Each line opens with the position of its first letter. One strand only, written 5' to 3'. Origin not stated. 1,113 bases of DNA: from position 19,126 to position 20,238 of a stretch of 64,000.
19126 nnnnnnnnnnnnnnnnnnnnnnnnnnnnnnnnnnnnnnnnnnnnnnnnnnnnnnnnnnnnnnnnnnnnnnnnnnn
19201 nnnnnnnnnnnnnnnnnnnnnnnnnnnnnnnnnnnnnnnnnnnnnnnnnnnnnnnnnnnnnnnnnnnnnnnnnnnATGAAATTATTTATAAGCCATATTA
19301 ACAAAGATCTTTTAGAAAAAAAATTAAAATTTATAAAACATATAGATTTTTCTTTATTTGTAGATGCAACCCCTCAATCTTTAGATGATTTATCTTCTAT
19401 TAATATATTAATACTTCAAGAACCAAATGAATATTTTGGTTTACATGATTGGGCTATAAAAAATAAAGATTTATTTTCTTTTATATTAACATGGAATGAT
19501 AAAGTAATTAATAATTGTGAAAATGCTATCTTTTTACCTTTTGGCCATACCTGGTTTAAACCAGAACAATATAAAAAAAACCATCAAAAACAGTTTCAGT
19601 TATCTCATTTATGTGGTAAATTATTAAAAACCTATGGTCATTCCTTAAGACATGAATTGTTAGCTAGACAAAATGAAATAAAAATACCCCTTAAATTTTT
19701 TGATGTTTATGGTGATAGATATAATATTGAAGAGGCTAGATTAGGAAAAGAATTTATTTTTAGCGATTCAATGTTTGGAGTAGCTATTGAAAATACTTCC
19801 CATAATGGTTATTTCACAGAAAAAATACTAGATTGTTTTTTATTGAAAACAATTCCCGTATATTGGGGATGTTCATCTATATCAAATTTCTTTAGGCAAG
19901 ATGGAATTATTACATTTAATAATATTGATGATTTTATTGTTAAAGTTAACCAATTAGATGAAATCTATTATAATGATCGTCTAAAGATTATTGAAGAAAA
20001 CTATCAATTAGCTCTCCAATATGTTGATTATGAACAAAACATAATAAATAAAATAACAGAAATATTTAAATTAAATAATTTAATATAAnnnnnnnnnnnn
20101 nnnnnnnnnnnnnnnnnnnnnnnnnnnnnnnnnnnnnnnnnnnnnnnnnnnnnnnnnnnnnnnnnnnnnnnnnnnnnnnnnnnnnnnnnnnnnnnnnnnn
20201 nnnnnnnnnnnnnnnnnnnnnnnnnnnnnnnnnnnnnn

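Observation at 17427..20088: Contiguous GMD, Fcl-like and GT10 fucosyltransferase-like genes: a self-contained GDP-6-deoxyhexose synthesis-and-transfer unit.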

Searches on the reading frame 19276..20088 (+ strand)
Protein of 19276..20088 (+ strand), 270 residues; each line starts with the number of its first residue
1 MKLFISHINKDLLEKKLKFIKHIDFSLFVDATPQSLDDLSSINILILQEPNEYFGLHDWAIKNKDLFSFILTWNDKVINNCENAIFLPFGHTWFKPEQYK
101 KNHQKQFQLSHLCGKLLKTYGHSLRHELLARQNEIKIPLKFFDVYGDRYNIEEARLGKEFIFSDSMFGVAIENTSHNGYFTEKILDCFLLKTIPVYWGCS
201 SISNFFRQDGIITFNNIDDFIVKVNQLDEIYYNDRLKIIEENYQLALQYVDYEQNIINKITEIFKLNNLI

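Call 4: search_protein_families(library=pfam, proteins=[window:19276-20088:+], max_evalue=0.01)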
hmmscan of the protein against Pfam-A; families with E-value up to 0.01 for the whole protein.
window:19276-20088:+ (270 aa): 1 family
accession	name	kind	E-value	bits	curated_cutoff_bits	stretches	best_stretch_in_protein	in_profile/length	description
PF00852.26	Glyco_transf_10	-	4.3e-07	30.2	23.9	1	143-227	35-118/182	Glycosyltransferase family 10 (fucosyltransferase) C-term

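Call 5: search_protein_families(library=ncbifam, proteins=[window:19276-20088:+], max_evalue=0.001)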
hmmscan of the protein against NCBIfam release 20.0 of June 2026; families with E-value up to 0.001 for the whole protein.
window:19276-20088:+ (270 aa): 0 families

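Call 13: search_solved_structures(query=window:19276-20088:+, show_alignments=3, max_evalue=10)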
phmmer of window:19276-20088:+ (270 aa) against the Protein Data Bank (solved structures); distinct sequences matched with E-value up to 10: 5.
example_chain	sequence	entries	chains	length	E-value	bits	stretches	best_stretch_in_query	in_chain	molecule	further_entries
2nzw_A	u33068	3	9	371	4.4e-09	39.6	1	159-248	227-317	Alpha1,3-fucosyltransferase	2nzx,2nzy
5zoi_A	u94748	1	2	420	4.6e-09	39.5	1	159-247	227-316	Alpha-(1,3)-fucosyltransferase FucT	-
8d0o_A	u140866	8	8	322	0.0021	21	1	163-254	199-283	4-galactosyl-N-acetylglucosaminide 3-alpha-L-fucosyltransferase 9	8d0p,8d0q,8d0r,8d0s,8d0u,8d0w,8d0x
9s6a_A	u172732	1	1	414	0.0069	19.3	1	139-221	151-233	Glycoprotein 3-alpha-L-fucosyltransferase A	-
7yro_A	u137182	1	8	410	0.14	15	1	164-213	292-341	Fucosyltransferase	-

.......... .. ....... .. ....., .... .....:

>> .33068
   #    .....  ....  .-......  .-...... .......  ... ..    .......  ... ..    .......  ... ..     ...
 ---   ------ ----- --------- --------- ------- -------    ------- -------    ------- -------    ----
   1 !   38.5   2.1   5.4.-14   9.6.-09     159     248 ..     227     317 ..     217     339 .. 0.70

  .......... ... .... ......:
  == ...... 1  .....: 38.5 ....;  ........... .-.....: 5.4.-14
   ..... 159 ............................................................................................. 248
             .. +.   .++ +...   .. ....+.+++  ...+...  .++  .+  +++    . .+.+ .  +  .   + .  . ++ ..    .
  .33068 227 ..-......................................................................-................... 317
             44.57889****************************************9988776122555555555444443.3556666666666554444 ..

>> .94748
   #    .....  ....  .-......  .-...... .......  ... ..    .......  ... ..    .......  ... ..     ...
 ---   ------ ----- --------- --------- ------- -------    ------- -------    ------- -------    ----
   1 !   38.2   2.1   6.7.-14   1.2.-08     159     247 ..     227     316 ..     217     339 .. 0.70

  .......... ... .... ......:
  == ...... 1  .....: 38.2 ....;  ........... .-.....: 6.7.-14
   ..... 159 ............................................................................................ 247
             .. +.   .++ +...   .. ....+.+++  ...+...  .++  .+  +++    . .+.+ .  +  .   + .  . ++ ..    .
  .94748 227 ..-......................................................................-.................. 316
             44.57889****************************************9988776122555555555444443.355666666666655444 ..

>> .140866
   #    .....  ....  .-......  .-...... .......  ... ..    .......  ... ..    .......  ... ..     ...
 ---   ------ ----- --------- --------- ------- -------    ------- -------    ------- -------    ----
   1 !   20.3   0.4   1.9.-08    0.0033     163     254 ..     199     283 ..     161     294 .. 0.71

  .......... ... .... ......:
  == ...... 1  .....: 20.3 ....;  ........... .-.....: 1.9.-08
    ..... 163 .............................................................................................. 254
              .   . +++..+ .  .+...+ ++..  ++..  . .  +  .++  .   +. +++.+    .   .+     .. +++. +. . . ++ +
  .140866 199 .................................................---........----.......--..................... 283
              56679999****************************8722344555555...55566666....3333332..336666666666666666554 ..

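Call 14: find_homologous_proteins(query=window:19276-20088:+, max_evalue=0.001)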
Query window:19276-20088:+ (270 aa): 794 proteins with E <= 0.001 among 1512 candidates; the best 120 are listed.
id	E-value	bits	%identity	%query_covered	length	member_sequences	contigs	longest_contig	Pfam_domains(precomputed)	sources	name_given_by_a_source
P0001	9.8e-161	552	89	100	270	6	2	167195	PF00852.27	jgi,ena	jgi:hypothetical protein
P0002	8.1e-140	483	78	100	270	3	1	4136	PF00852.27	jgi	jgi:hypothetical protein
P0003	8.7e-139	480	76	100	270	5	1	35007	PF00852.27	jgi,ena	jgi:hypothetical protein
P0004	9.6e-139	480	79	100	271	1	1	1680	PF00852.27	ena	-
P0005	2.0e-138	479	75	100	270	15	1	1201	PF00852.27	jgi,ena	jgi:hypothetical protein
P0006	8.4e-138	477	75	100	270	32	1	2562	PF00852.27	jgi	-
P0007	1.1e-137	476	75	100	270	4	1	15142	PF00852.27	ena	-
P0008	1.4e-137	476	75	100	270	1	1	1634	PF00852.27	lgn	-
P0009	3.5e-137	475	76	100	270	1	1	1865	PF00852.27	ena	-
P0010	4.3e-137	474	73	100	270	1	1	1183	PF00852.27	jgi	jgi:hypothetical protein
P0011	4.4e-137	474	75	100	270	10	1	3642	PF00852.27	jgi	-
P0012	4.6e-137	474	76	100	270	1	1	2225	PF00852.27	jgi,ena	-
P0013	2.0e-136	472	75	100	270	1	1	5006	PF00852.27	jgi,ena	jgi:hypothetical protein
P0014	3.6e-136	471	74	100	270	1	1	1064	PF00852.27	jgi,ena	jgi:hypothetical protein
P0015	4.2e-136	471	75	100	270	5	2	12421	-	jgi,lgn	-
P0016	5.6e-136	471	75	100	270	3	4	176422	PF00852.27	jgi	jgi:hypothetical protein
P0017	7.6e-136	470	75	100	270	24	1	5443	PF00852.27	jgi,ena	jgi:hypothetical protein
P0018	1.0e-135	470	75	100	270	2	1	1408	PF00852.27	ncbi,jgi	jgi:hypothetical protein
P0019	2.3e-135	469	74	100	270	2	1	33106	PF00852.27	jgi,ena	jgi:hypothetical protein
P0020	1.6e-134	466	76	100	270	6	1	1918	PF00852.27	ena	-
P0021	2.0e-134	465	75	100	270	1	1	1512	PF00852.27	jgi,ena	jgi:hypothetical protein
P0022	2.0e-134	465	74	100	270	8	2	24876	PF00852.27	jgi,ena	jgi:hypothetical protein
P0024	2.6e-134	465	74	100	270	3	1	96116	PF00852.27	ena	-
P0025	3.1e-134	465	75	100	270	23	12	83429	PF00852.27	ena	-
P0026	3.3e-134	465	74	100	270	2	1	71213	PF00852.27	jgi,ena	jgi:hypothetical protein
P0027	3.4e-134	465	75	100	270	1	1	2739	PF00852.27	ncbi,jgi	jgi:hypothetical protein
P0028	6.7e-134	464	73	100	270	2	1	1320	PF00852.27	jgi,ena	jgi:hypothetical protein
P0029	7.7e-134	464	75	100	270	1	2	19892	PF00852.27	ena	-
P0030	1.1e-133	463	72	100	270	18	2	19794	PF00852.27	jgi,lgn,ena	jgi:hypothetical protein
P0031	1.4e-133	463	75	100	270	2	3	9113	PF00852.27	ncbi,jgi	jgi:hypothetical protein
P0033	3.4e-133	461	74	100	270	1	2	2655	PF00852.27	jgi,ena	jgi:hypothetical protein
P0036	6.5e-133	461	73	100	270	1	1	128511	PF00852.27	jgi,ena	jgi:hypothetical protein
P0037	7.9e-133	460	74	100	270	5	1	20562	PF00852.27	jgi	-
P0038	2.9e-132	458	73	100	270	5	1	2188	PF00852.27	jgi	-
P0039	3.7e-132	458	71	100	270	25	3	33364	PF00852.27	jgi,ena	jgi:hypothetical protein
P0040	4.9e-132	458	71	100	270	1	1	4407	PF00852.27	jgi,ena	-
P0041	1.9e-131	456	72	100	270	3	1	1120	PF00852.27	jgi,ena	jgi:hypothetical protein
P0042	2.9e-131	455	71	100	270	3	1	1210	PF00852.27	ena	-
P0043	3.0e-131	455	73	100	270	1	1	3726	PF00852.27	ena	-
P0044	3.8e-131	455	71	100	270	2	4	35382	PF00852.27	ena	-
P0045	4.9e-131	454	72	100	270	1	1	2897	PF00852.27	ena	-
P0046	9.2e-131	453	71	100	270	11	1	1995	PF00852.27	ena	-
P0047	1.3e-130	453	71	100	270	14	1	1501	PF00852.27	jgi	-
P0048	1.5e-130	453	73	100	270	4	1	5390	PF00852.27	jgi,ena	jgi:hypothetical protein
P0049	2.2e-130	452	72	100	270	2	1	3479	PF00852.27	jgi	jgi:hypothetical protein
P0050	3.8e-130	451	71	100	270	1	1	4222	PF00852.27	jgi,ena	-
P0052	9.1e-130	450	72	100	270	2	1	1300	PF00852.27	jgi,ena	-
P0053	1.0e-129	450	72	100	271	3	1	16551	PF00852.27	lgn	-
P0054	1.1e-129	450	71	100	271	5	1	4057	PF00852.27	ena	-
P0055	1.6e-129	449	70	100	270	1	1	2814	PF00852.27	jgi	jgi:hypothetical protein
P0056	1.7e-129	449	72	100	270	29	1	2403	PF00852.27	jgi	-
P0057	2.2e-129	449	74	100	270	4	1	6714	PF00852.27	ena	-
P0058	2.6e-129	449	71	100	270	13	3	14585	PF00852.27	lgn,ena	-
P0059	3.5e-129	448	72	100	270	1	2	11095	PF00852.27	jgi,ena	jgi:hypothetical protein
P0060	3.6e-129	448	69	100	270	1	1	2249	PF00852.27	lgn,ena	-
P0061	9.7e-129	447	72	100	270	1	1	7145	PF00852.27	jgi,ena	jgi:hypothetical protein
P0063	1.2e-128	447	70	100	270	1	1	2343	PF00852.27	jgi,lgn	jgi:hypothetical protein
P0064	1.4e-128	446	73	100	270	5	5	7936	PF00852.27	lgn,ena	-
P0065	3.3e-128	445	68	100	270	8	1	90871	PF00852.27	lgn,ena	-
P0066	6.3e-128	444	72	100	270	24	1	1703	PF00852.27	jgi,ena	jgi:hypothetical protein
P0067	1.9e-127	443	71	100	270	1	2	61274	PF00852.27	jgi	jgi:hypothetical protein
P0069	3.0e-127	442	69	100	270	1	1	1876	PF00852.27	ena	-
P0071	4.3e-127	441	69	100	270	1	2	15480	PF00852.27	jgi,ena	jgi:hypothetical protein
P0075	8.4e-127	441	71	100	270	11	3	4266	PF00852.27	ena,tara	tara:strand:+ start:1166 stop:1978 length:813 start_codon:yes stop_codon:yes gene_type:complete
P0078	2.6e-126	439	70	100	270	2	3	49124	PF00852.27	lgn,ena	-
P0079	2.7e-126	439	71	100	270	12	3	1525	PF00852.27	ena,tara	tara:strand:+ start:711 stop:1523 length:813 start_codon:yes stop_codon:yes gene_type:complete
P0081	4.0e-126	438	70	100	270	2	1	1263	PF00852.27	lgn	-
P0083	2.0e-125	436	70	100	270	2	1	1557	PF00852.27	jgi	jgi:hypothetical protein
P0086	6.3e-125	434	70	100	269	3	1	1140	PF00852.27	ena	-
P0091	9.3e-125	434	69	100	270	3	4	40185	PF00852.27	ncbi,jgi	jgi:hypothetical protein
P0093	1.1e-124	434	71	100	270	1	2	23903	PF00852.27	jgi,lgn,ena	jgi:hypothetical protein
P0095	1.6e-124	433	68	100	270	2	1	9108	PF00852.27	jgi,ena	jgi:hypothetical protein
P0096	1.7e-124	433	67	100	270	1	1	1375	PF00852.27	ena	-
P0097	1.8e-124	433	69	100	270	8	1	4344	PF00852.27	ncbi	-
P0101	2.2e-124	433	68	100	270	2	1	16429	PF00852.27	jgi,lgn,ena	jgi:hypothetical protein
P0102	2.2e-124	433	69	100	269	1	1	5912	PF00852.27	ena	-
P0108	4.2e-124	432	67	100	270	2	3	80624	PF00852.27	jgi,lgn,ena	jgi:hypothetical protein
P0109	4.4e-124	432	70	100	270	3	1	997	PF00852.27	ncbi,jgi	jgi:hypothetical protein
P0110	4.7e-124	431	69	100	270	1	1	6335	PF00852.27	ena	-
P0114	7.1e-124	431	69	100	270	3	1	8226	PF00852.27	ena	-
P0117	1.1e-123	430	69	100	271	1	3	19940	PF00852.27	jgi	-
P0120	1.4e-123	430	69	100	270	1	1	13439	PF00852.27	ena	-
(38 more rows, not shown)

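Call 17: search_dna_similar(query=window:19276-20088:+, collection=phages, mode=protein, max_rows=30, max_evalue=0.001)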
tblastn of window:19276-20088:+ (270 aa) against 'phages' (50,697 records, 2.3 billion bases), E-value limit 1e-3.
Records with a match: 20; places in all: 20; records where one place covers at least 80% of the query: 2.
Best place of each record, by identity: <60% 20.
By first word of the organism name: Synechococcus 12; uncultured 4; Marine 3; Cyanophage 1.
By host as written in the record: - 7; Synechococcus sp. WH8102 3; Synechococcus sp. WH8109 3; Synechococcus sp. KCZYC6 2; Synechococcus sp. WH8017 2; Synechococcus sp. WH 7803 2; Synechococcus sp. WH7803 1.
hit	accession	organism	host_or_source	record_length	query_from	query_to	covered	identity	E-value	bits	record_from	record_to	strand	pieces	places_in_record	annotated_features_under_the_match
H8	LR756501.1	uncultured phage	metagenomic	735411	24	250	84%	31.1%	2e-26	113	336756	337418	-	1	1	record has no annotation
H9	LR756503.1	uncultured phage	metagenomic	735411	24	250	84%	31.1%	2e-26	113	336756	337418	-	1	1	record has no annotation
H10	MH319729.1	Marine virus AG-345-D19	single cell amplified by WGA-X; seawater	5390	60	262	75%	33.0%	6e-27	115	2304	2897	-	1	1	record has no annotation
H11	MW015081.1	Synechococcus phage S-SRM01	Synechococcus sp. KCZYC6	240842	66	246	67%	35.5%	4e-18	89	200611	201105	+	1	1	putative transferase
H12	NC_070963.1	Synechococcus phage S-SRM01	Synechococcus sp. KCZYC6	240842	66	246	67%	35.5%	4e-18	89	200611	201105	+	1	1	putative transferase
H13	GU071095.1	Synechococcus phage S-SM2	Synechococcus sp. WH8017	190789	65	244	67%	35.4%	9e-17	86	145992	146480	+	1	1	putative transferase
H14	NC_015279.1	Synechococcus phage S-SM2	Synechococcus sp. WH8017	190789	65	244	67%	35.4%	9e-17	86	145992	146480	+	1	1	putative transferase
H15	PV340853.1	Synechococcus phage Sf-CH8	Synechococcus sp. WH8102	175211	65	246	67%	33.9%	2e-15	82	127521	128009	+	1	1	hypothetical protein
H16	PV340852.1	Synechococcus phage Sf-CH5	Synechococcus sp. WH8102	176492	65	246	67%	33.9%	2e-15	82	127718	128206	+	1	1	hypothetical protein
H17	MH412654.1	Synechococcus phage S-T4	Synechococcus sp. WH 7803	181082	65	246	67%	33.3%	6e-15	80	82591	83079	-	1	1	hypothetical protein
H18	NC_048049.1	Synechococcus phage S-T4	Synechococcus sp. WH 7803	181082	65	246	67%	33.3%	6e-15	80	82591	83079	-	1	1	hypothetical protein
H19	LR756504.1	uncultured phage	metagenomic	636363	57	254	73%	30.3%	4e-19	92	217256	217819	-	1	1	record has no annotation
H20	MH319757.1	Marine virus AG-345-O18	single cell amplified by WGA-X; seawater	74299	100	248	55%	32.0%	3e-14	78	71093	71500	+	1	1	record has no annotation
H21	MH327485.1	Marine virus AG-341-P01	single cell amplified by WGA-X; seawater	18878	100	248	55%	32.0%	3e-14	78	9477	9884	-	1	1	record has no annotation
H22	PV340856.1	Synechococcus phage Sf-FS3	Synechococcus sp. WH8102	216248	121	246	47%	32.3%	4e-9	63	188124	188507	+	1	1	glycosyltransferase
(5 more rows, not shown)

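Call 20: find_encoding_contigs(protein=P0016, flank=10000, max_places=3)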
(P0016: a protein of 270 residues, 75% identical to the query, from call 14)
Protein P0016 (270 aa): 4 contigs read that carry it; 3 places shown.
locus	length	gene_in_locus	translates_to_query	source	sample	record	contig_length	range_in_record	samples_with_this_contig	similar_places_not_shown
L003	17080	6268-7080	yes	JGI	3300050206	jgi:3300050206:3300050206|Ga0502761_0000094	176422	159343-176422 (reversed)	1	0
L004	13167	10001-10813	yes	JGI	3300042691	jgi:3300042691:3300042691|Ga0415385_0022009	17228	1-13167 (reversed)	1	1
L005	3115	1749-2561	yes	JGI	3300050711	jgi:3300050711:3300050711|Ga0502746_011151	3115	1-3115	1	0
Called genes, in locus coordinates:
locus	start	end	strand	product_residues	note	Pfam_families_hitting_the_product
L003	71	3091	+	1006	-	-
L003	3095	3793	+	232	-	-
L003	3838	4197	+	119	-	-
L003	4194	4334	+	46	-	-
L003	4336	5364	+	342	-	PF21722:Gly_rich_2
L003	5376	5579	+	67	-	-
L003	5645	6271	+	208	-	PF00535:Glycos_transf_2 (faint)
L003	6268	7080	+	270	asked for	PF00852:Glyco_transf_10 (weak)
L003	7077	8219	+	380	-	PF01041:DegT_DnrJ_EryC1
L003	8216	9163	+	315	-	PF01073:3Beta_HSD, PF01370:Epimerase, PF02719:Polysacc_synt_2 (weak), PF04321:RmlD_sub_bind, PF16363:GDP_Man_Dehyd, PF07993:NAD_binding_4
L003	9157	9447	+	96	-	-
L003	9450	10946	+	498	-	PF03102:NeuB, PF07385:Lyx_isomer (faint), PF07883:Cupin_2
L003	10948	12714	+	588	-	PF02776:TPP_enzyme_N, PF00205:TPP_enzyme_M, PF02775:TPP_enzyme_C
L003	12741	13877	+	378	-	PF05050:Methyltransf_21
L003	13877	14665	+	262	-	PF01370:Epimerase, PF04321:RmlD_sub_bind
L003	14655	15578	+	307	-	-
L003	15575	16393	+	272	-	PF01370:Epimerase, PF04321:RmlD_sub_bind (faint), PF16363:GDP_Man_Dehyd (faint)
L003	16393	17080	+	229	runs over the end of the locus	-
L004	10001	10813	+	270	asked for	PF00852:Glyco_transf_10 (weak)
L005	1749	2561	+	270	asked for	PF00852:Glyco_transf_10 (weak)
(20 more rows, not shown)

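Call 22: find_related_loci(query=window:19276-20088:+, collection=viral_contigs, flank=10000)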
Query window:19276-20088:+ (270 aa) in viral_contigs; peptide patterns used: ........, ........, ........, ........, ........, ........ (x = any residue, [..] = any of these).
23 stretches matched a pattern; 15 encode a relative of the query (tblastn E <= 1e-3); 15 distinct loci.
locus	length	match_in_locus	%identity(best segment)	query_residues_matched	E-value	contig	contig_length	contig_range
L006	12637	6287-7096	76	1-270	5e-142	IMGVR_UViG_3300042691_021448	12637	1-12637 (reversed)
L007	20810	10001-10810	76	1-270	5e-141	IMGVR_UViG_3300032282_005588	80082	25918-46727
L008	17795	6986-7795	75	1-270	4e-140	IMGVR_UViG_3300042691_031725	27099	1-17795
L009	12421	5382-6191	75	1-270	9e-140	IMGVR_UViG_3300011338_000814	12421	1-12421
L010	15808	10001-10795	74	1-265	3e-135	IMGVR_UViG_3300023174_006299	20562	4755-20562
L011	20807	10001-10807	70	1-270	4e-128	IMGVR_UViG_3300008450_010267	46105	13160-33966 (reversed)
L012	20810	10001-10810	74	1-270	2e-139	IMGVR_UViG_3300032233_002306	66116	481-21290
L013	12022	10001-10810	69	1-270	3e-127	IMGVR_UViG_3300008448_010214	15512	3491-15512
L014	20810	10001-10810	68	1-270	1e-126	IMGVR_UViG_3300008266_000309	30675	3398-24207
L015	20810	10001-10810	69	1-270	5e-126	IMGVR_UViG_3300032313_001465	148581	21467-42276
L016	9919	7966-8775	67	1-270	6e-124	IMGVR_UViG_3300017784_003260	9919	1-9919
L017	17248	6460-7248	67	8-270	1e-119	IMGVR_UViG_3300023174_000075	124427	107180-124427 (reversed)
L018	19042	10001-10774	68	13-270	1e-119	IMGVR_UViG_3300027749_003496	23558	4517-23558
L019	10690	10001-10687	71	1-229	1e-114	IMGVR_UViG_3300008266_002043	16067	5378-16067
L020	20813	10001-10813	62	1-270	2e-112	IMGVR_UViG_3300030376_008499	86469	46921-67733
